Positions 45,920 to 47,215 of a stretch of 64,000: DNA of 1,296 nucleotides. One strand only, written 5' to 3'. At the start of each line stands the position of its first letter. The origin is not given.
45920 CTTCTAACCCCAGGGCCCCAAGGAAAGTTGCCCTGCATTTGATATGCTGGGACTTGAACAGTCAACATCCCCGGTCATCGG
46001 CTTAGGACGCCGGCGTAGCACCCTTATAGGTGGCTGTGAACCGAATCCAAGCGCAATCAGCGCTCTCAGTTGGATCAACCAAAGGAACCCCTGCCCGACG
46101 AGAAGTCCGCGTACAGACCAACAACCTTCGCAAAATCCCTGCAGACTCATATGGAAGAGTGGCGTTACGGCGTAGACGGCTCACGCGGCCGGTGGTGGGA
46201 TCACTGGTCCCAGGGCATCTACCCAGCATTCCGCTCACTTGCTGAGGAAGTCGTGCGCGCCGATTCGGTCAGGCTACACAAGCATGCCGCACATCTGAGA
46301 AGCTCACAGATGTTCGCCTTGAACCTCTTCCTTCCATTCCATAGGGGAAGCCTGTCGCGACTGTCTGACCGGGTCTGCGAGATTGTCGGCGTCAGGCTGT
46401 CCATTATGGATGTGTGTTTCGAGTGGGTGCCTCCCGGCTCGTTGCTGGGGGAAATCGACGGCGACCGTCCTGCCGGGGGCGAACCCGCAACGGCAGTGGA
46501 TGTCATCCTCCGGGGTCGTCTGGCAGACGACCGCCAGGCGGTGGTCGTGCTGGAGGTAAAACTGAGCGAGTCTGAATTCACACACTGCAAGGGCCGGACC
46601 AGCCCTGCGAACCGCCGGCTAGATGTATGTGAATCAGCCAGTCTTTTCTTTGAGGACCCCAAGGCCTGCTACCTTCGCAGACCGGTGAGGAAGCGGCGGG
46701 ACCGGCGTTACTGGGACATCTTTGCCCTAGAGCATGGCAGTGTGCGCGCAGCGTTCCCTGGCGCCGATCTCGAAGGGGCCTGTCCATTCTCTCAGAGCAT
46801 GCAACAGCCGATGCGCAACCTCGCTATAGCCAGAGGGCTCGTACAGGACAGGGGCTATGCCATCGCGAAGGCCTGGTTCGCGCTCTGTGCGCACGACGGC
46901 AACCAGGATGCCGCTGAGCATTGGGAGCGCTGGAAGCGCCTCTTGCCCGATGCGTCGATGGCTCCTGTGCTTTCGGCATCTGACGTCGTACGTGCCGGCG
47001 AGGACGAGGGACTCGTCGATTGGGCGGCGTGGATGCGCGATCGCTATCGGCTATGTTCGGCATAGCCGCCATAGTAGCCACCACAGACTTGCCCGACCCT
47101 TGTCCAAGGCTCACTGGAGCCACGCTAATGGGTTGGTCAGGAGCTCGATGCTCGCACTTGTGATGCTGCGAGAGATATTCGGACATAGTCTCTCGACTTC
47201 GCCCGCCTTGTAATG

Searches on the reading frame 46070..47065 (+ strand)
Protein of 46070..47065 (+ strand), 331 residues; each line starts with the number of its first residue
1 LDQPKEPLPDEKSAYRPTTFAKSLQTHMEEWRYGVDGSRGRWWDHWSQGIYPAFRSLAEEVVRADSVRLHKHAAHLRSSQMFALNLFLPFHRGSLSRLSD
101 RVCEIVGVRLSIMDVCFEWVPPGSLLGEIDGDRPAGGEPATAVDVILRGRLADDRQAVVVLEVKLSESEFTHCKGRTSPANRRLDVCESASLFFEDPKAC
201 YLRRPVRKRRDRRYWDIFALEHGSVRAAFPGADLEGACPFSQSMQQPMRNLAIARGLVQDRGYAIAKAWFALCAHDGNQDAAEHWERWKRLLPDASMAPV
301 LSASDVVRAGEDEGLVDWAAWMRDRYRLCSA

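Call 59: search_protein_families(library=padloc, proteins=[window:46070-47065:+], max_evalue=0.00001)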
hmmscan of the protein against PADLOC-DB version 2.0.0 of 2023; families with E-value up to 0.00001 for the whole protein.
window:46070-47065:+ (331 aa): 0 families

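Call 60: search_protein_families(library=pfam, proteins=[window:46070-47065:+], max_evalue=0.00001)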
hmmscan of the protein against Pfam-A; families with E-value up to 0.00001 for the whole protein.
window:46070-47065:+ (331 aa): 2 families
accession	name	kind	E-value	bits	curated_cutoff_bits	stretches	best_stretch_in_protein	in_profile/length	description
PF22558.3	REase-ARP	-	1.9e-20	74.1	27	1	51-326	40-269/270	Restriction Endonuclease associating with ARP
PF20796.3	PDDEXK_13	-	5.6e-17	62.5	27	1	72-204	81-203/290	PD-(D/E)XK nuclease superfamily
